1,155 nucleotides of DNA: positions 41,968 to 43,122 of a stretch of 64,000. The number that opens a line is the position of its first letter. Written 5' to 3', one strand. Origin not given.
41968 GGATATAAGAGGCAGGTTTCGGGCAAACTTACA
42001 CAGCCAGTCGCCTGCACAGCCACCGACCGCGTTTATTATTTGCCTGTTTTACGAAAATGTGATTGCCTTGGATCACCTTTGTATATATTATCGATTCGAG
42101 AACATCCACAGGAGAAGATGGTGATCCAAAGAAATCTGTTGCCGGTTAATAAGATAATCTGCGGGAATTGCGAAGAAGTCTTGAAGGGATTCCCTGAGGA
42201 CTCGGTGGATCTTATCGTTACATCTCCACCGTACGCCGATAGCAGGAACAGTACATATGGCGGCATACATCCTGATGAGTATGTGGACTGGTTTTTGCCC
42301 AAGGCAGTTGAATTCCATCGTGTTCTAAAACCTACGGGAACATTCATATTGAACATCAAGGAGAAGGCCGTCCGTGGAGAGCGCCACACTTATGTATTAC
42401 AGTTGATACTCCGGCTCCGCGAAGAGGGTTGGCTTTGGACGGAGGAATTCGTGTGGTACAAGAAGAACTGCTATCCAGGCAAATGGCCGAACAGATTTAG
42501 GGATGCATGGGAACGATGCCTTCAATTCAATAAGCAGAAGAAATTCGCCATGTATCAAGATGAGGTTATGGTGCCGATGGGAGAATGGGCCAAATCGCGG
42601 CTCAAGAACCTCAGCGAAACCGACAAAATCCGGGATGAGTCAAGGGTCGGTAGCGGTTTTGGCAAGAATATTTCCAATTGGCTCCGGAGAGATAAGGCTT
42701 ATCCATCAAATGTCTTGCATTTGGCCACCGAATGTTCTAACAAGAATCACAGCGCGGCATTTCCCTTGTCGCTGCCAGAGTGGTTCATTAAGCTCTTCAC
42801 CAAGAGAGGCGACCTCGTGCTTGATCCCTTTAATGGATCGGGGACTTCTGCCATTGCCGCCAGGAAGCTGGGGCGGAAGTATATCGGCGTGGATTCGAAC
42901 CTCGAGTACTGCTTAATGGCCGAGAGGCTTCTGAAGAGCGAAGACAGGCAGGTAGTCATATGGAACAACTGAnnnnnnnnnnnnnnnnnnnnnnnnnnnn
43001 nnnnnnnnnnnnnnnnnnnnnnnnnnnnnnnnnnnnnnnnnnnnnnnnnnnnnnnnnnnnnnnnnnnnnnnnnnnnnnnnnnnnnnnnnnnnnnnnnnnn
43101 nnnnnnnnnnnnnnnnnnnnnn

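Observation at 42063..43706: Restriction-modification pair with an unrecognisable endonuclease partner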

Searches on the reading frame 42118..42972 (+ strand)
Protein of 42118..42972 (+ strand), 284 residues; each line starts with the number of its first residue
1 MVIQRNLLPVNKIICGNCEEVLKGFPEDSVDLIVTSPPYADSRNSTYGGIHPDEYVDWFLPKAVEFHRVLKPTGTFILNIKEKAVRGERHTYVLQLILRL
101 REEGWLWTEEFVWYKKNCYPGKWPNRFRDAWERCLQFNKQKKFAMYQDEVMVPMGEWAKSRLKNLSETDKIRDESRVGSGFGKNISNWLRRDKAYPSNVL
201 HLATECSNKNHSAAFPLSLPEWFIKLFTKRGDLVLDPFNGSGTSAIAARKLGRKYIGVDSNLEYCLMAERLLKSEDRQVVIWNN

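Call 3: search_protein_families(library=pfam, proteins=[window:42118-42972:+], max_evalue=1)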
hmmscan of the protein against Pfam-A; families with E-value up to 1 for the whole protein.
window:42118-42972:+ (284 aa): 6 families
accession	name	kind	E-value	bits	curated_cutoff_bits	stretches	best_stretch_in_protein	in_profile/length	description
PF01555.25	N6_N4_Mtase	-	7.5e-43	147.5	26.7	1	30-269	1-220/221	DNA methylase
PF01170.24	UPF0020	-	0.00016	21.9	22.3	1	229-256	27-54/197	RMKL-like, methyltransferase domain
PF09445.16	Methyltransf_15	-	0.00032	20.7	22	1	233-273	3-43/165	RNA cap guanine-N2 methyltransferase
PF08241.18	Methyltransf_11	-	0.0014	19.7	21.2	0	65-78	82-95/95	Methyltransferase domain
PF02086.21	MethyltransfD12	-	0.013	15.7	22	1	220-274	9-64/253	D12 class N6 adenine-specific DNA methyltransferase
PF13649.12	Methyltransf_25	-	0.077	14.1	27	0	234-276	1-45/97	Methyltransferase domain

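Call 4: search_protein_families(library=ncbifam, proteins=[window:42118-42972:+], max_evalue=1)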
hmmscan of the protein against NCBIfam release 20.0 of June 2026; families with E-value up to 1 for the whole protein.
window:42118-42972:+ (284 aa): 6 families
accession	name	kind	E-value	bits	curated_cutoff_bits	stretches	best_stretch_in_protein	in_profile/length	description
NF050803.1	DnaMtaseCcrMCaul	equivalog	9.9e-21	74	830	2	204-274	179-249/350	adenine-specific DNA-methyltransferase CcrM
NF010253.0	PRK13699.1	subfamily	2.3e-20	73.2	244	2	206-267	139-200/226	DNA methyltransferase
NF008572.0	PRK11524.1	equivalog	1.9e-19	69.9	292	2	209-274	193-258/294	adenine-specific DNA-methyltransferase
TIGR01177.1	TIGR01177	hypoth_equivalog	2.3e-07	30.4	316.55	2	229-262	181-214/330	TIGR01177 family methyltransferase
NF040721.1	Trm14_Arch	equivalog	0.0085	15.2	280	0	11-39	273-299/370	tRNA (guanine(6)-N2)-methyltransferase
NF001790.0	PRK00517.3-3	equivalog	0.0099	15.3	269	1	228-261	120-154/262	50S ribosomal protein L11 methyltransferase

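Call 22: find_homologous_proteins(query=window:42118-42972:+, max_evalue=0.001)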
Query window:42118-42972:+ (284 aa): 8000 proteins with E <= 0.001 among 8000 candidates; the best 120 are listed.
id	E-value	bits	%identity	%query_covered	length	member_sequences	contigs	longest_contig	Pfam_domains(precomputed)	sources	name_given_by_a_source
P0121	1.4e-196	669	100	100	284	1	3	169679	PF01555.25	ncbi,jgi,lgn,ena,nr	ncbi:MAG: site-specific DNA-methyltransferase [candidate division Zixibacteria bacterium]|nr:site-sp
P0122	3.7e-159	547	78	99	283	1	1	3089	PF01170.25,PF01555.25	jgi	jgi:site-specific DNA-methyltransferase (adenine-specific)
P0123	7.0e-158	542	79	97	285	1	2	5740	PF02086.22,PF01555.25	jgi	jgi:site-specific DNA-methyltransferase (adenine-specific)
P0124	1.3e-157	542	78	99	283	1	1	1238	PF01555.25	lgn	-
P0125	1.3e-156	538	77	100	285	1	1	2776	PF01555.25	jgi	jgi:site-specific DNA-methyltransferase (adenine-specific)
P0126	3.6e-155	534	78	97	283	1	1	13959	PF01555.25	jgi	jgi:site-specific DNA-methyltransferase (adenine-specific)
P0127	4.6e-155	533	79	97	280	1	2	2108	PF01555.25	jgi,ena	-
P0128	8.8e-155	532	75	99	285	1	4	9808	PF02086.22,PF01555.25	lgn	-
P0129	9.4e-155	532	77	99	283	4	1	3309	PF01555.25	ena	-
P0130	1.3e-154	532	77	99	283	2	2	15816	PF01555.25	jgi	-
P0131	2.2e-154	531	76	97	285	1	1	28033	PF01555.25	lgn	-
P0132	1.8e-153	528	76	100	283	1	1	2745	PF01555.25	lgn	-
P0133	1.9e-153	528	76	100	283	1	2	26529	PF01555.25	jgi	-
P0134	2.6e-153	527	76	97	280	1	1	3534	PF01555.25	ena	-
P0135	3.8e-153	527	76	100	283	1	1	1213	PF01555.25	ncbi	-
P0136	6.8e-153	526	78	98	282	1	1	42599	PF01555.25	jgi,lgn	jgi:DNA modification methylase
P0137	3.6e-152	524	76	98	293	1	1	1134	PF01555.25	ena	-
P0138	5.4e-152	523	76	99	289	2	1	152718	PF01555.25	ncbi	-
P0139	6.9e-152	523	76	98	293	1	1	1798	PF01555.25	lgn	-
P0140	9.9e-152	522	76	98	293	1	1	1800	PF01555.25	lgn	-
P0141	1.6e-151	522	77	98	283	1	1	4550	PF01555.25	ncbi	-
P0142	2.8e-151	521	75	98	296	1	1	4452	PF01555.25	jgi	-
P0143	8.5e-151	519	76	98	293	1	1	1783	PF01555.25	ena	-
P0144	1.3e-150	519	75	97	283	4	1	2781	PF02086.22,PF01555.25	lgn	-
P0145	2.5e-150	518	75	99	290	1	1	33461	PF01555.25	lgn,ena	-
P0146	4.8e-150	517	75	99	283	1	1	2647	PF09445.17,PF01555.25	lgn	-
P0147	9.7e-150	516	75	98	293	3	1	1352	PF01555.25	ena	-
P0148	1.1e-149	516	78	95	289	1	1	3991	PF01555.25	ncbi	-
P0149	2.9e-149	514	76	98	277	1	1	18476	PF01555.25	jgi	-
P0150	4.9e-149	513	74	99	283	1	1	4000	PF09445.17,PF01555.25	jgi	jgi:site-specific DNA-methyltransferase (adenine-specific)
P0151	5.7e-149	513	77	94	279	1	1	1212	PF01555.25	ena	-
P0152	6.5e-149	513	76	95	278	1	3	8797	PF01555.25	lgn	-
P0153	6.7e-149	513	74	99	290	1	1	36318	PF01555.25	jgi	-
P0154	1.3e-148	512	76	95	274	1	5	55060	PF01555.25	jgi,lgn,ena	-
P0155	1.9e-148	512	74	98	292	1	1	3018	PF01555.25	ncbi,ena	-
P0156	8.3e-148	509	77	95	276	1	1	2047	PF13847.13,PF01555.25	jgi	-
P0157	8.8e-148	509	77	93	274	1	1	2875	PF01555.25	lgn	-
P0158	1.1e-147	509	76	95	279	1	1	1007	PF13847.13,PF01555.25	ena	-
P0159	1.3e-147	509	76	94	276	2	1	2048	PF13847.13,PF01555.25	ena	-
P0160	2.9e-147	508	75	95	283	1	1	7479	PF01555.25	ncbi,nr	ncbi:MAG: site-specific DNA-methyltransferase [Sedimentisphaerales bacterium]|nr:site-specific DNA-m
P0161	2.9e-147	508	75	98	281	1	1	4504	PF01555.25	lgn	-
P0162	3.8e-147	507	76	94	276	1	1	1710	PF01555.25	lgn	-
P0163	4.3e-147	507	75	98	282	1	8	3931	PF02086.22,PF08241.19,PF01555.25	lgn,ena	-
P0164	4.4e-147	507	78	93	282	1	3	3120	PF02086.22,PF08241.19,PF01555.25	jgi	-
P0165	5.7e-147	507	75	98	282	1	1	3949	PF02086.22,PF08241.19,PF01555.25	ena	-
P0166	2.4e-146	505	74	98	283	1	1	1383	PF01555.25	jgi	-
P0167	3.3e-146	504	75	96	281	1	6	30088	PF01555.25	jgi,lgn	-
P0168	3.6e-146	504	75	94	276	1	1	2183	PF01555.25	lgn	-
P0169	4.0e-146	504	77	92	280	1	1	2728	PF08241.19,PF01555.25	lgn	-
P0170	6.0e-146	503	72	98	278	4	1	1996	PF01555.25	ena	-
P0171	7.8e-146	503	75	98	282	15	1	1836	PF01555.25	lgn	-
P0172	1.1e-145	502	76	94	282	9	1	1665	PF02086.22,PF01555.25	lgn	-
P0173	1.3e-145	502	75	94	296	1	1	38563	PF08241.19,PF01555.25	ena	-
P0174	1.4e-145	502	73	98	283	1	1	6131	PF01555.25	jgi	jgi:site-specific DNA-methyltransferase (adenine-specific)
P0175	4.8e-145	500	75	94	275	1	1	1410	PF13847.13,PF01555.25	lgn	-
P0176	8.5e-145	500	77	92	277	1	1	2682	PF08241.19,PF01555.25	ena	-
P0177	2.0e-144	498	72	96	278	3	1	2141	PF01555.25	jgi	-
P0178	2.0e-144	498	75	94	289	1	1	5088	PF02086.22,PF01170.25,PF01555.25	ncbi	-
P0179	2.7e-144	498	74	94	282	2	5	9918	PF01555.25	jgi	-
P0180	2.9e-144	498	76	93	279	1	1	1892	PF01555.25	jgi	-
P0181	3.1e-144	498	73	95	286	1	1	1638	PF13847.13,PF01170.25,PF08241.19,PF01555.25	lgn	-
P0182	3.7e-144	497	78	93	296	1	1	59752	PF09445.17,PF01555.25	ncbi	-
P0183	3.9e-144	497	74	95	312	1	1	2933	PF01555.25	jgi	-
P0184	4.0e-144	497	73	95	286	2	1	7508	PF01555.25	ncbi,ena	-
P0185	4.1e-144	497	76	94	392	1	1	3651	PF01555.25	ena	-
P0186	5.1e-144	497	76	94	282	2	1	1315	PF01555.25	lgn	-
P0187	6.0e-144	497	74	94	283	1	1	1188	PF01555.25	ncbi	-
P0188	6.6e-144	497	74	96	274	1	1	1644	PF01555.25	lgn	-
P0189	6.7e-144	497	75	93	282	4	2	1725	PF01555.25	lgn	-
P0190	7.4e-144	496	75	93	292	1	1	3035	PF01555.25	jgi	jgi:site-specific DNA-methyltransferase (adenine-specific)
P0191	7.7e-144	496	75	94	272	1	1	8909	PF01555.25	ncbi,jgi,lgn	-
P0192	7.9e-144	496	76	94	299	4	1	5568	PF08241.19,PF01555.25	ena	-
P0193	8.1e-144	496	77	94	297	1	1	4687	PF01555.25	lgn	-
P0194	8.4e-144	496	76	92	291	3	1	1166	PF01555.25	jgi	-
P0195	1.3e-143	496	75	93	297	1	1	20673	PF01555.25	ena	-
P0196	1.5e-143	495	73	95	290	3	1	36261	PF13847.13,PF01555.25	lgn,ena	-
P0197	1.9e-143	495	73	95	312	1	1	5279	PF08241.19,PF01555.25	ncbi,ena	-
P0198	2.5e-143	495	74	94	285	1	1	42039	PF01555.25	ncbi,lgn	-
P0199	2.8e-143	495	78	93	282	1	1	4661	PF01555.25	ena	-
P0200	2.8e-143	495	75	94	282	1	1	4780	PF01555.25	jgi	-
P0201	3.1e-143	494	75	96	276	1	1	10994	PF01170.25,PF01555.25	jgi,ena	jgi:site-specific DNA-methyltransferase (adenine-specific)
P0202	3.1e-143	494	75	94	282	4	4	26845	PF02086.22,PF01555.25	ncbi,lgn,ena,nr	ncbi:MAG TPA: site-specific DNA-methyltransferase [Phycisphaerales bacterium]|nr:site-specific DNA-m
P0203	3.7e-143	494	74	98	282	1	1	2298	PF01555.25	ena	-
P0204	3.8e-143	494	71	98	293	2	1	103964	PF01555.25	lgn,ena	-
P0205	4.0e-143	494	72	97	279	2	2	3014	PF01555.25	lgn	-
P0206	4.6e-143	494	73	94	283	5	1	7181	PF13847.13,PF01555.25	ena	-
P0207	4.9e-143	494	74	94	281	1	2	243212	PF02086.22,PF09445.17,PF08241.19,PF01555.25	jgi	-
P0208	5.1e-143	494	75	93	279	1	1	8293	PF08241.19,PF01555.25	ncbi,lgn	-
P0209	6.4e-143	493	75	94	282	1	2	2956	PF02086.22,PF01555.25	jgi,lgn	-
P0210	7.1e-143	493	74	95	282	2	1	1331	PF02086.22,PF01555.25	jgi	-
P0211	7.6e-143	493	73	96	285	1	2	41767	PF01555.25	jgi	jgi:site-specific DNA-methyltransferase (adenine-specific)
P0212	9.3e-143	493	74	97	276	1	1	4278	PF01555.25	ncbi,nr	ncbi:MAG: site-specific DNA-methyltransferase [Burkholderiales bacterium]|nr:site-specific DNA-methy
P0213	9.8e-143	493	71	98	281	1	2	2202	PF01555.25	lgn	-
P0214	1.0e-142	493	75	94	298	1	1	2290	PF01555.25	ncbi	-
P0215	1.0e-142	493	74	97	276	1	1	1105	PF01555.25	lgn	-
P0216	1.3e-142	492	75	93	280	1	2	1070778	PF01555.25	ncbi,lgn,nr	ncbi:MAG: site-specific DNA-methyltransferase [Anaerolineaceae bacterium]|nr:site-specific DNA-methy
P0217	1.3e-142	492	75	93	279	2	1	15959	PF01555.25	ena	-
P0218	1.4e-142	492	73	96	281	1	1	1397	PF01555.25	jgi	-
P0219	1.4e-142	492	74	94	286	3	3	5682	PF01555.25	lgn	-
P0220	1.5e-142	492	73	96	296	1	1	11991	PF01555.25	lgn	-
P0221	1.5e-142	492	75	94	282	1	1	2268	PF02086.22,PF01555.25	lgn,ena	-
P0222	1.6e-142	492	75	94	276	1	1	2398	PF01555.25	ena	-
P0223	1.7e-142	492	75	95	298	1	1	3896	PF13847.13,PF01555.25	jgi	jgi:DNA modification methylase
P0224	2.0e-142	492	74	97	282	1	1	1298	PF01555.25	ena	-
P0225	2.5e-142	491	75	94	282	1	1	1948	PF02086.22,PF01555.25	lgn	-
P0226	2.6e-142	491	75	94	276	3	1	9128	PF01555.25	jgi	jgi:site-specific DNA-methyltransferase (adenine-specific)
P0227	2.9e-142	491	72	98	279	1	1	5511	PF01170.25,PF01555.25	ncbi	-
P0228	3.0e-142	491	75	94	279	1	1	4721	PF01555.25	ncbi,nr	ncbi:site-specific DNA-methyltransferase [candidate division KSB1 bacterium]|nr:site-specific DNA-me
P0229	3.5e-142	491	73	96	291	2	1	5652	PF01555.25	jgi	-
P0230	3.8e-142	491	75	94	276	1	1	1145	PF01555.25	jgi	jgi:DNA modification methylase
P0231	4.2e-142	491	74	92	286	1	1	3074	PF02086.22,PF01555.25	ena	-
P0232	4.7e-142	491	76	94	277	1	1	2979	PF01170.25,PF08241.19,PF01555.25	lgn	-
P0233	5.6e-142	490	73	96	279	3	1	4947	PF13847.13,PF01555.25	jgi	-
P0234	6.7e-142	490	74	94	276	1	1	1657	PF01555.25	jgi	jgi:site-specific DNA-methyltransferase (adenine-specific)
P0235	8.6e-142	490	74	94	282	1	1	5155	PF02086.22,PF01555.25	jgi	-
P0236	8.6e-142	490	74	93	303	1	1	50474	PF01555.25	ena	-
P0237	1.4e-141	489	75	93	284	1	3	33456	PF13847.13,PF09445.17,PF01555.25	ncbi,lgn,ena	-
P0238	1.7e-141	489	74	94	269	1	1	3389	PF01555.25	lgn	-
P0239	2.3e-141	488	70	98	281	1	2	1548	PF02086.22,PF08241.19,PF01555.25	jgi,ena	-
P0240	2.5e-141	488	73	95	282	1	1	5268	PF02086.22,PF01555.25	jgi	-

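Call 23: search_solved_structures(query=window:42118-42972:+, max_evalue=0.001, show_alignments=2)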
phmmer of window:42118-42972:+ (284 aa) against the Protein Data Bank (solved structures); distinct sequences matched with E-value up to 0.001: 12.
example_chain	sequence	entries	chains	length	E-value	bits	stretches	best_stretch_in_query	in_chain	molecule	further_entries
1boo_A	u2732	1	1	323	2.2e-33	118.9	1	14-267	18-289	PROTEIN (N-4 CYTOSINE-SPECIFIC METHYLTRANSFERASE PVU II)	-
2zie_A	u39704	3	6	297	1.5e-19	73.5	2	207-270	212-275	Putative modification methylase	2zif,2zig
8s9m_A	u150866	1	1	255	3.4e-18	69.1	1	206-282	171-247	DNA cytosine-N4 methyltransferase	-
8s9n_A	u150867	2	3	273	3.7e-18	68.9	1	206-282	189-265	DNA cytosine-N4 methyltransferase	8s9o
1g60_A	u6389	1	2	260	3.9e-16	62.3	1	8-272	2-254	Adenine-specific Methyltransferase MboIIA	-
6pbd_A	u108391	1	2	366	1e-14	57.7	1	209-269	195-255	Modification methylase CcrMI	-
5hek_A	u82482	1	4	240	1.2e-10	44.2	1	210-272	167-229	Adenine specific DNA methyltransferase (DpnA)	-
5hfj_A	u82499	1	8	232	1.2e-10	44.2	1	210-272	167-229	Adenine specific DNA methyltransferase (DpnA)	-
9c3u_A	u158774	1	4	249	1.8e-10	43.7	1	25-270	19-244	Methyltransferase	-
8urk_A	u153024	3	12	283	2e-10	43.6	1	25-270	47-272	Methyltransferase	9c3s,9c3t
1nw8_A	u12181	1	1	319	5e-10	42.2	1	15-260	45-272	MODIFICATION METHYLASE RSRI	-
1eg2_A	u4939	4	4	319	5.8e-10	42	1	15-260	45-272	MODIFICATION METHYLASE RSRI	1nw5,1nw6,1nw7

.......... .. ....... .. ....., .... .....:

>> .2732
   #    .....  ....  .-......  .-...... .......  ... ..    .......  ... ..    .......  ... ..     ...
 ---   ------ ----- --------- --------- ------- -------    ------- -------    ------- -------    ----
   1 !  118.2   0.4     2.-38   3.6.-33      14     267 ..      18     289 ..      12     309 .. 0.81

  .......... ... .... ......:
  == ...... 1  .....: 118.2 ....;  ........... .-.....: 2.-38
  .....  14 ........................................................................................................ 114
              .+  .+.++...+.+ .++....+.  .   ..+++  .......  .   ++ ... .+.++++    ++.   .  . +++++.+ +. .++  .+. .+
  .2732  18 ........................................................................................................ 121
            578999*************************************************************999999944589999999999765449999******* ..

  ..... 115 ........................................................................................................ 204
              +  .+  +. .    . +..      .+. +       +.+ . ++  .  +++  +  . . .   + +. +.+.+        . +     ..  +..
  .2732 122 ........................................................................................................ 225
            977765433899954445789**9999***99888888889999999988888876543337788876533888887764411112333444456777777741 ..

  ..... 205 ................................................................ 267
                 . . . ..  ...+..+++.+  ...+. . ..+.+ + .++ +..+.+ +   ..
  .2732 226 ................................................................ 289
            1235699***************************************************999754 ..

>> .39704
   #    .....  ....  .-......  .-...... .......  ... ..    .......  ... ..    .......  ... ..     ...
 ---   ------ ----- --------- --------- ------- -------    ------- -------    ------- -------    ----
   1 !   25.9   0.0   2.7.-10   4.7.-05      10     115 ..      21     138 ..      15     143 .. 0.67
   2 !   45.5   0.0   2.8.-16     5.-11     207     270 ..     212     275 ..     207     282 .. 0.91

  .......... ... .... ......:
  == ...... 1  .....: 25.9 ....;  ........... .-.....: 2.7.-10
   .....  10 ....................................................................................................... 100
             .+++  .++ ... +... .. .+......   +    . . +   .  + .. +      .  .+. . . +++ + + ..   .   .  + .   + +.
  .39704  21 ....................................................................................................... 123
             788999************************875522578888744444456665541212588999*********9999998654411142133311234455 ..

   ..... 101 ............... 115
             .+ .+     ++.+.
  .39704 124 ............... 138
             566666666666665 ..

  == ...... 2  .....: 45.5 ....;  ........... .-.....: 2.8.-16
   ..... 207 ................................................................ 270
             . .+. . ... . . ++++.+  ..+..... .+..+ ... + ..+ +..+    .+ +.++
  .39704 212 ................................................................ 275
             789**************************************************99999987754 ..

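Call 68: search_protein_families(library=padloc, proteins=[window:42118-42972:+], max_evalue=0.001)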
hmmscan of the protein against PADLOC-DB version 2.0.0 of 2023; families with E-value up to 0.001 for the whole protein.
window:42118-42972:+ (284 aa): 66 families (the best 25 are shown)
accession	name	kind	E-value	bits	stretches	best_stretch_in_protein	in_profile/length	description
PDLC03387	MTase_II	-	1.6e-49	166.6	2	95-275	130-278/289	Type II methyltransferase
PDLC03353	MTase_II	-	5.5e-39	132.3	1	8-278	7-256/260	Type II methyltransferase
PDLC03371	MTase_II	-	9.9e-39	131.4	1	11-278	11-258/260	Type II methyltransferase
PDLC03323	MTase_II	-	9.6e-34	114.9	1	13-267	17-289/330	Type II methyltransferase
PDLC03299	MTase_II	-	3.9e-30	103.4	1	11-273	15-258/296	Type II methyltransferase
PDLC03350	MTase_II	-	5.5e-29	99.6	1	10-273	56-296/312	Type II methyltransferase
PDLC03260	MTase_II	-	2.6e-24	83.8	2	205-271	240-306/349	Type II methyltransferase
PDLC03295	MTase_II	-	2.3e-23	81.1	1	10-275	3-269/292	Type II methyltransferase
PDLC03252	MTase_II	-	2.7e-23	80.9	3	12-89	92-174/365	Type II methyltransferase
PDLC03246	MTase_II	-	5.7e-23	79.6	1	11-264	113-358/376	Type II methyltransferase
PDLC03216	MTase_II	-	1.4e-22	78.2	2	207-274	190-257/364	Type II methyltransferase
PDLC03251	MTase_II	-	6.8e-22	76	1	9-272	3-266/282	Type II methyltransferase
PDLC03228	MTase_II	-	8.8e-22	76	2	206-273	139-206/227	Type II methyltransferase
PDLC03738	oMTase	-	3.2e-21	73.5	2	202-270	195-263/376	orphan methyltransferase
PDLC03265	MTase_II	-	8.7e-21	72.7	2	13-78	27-96/333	Type II methyltransferase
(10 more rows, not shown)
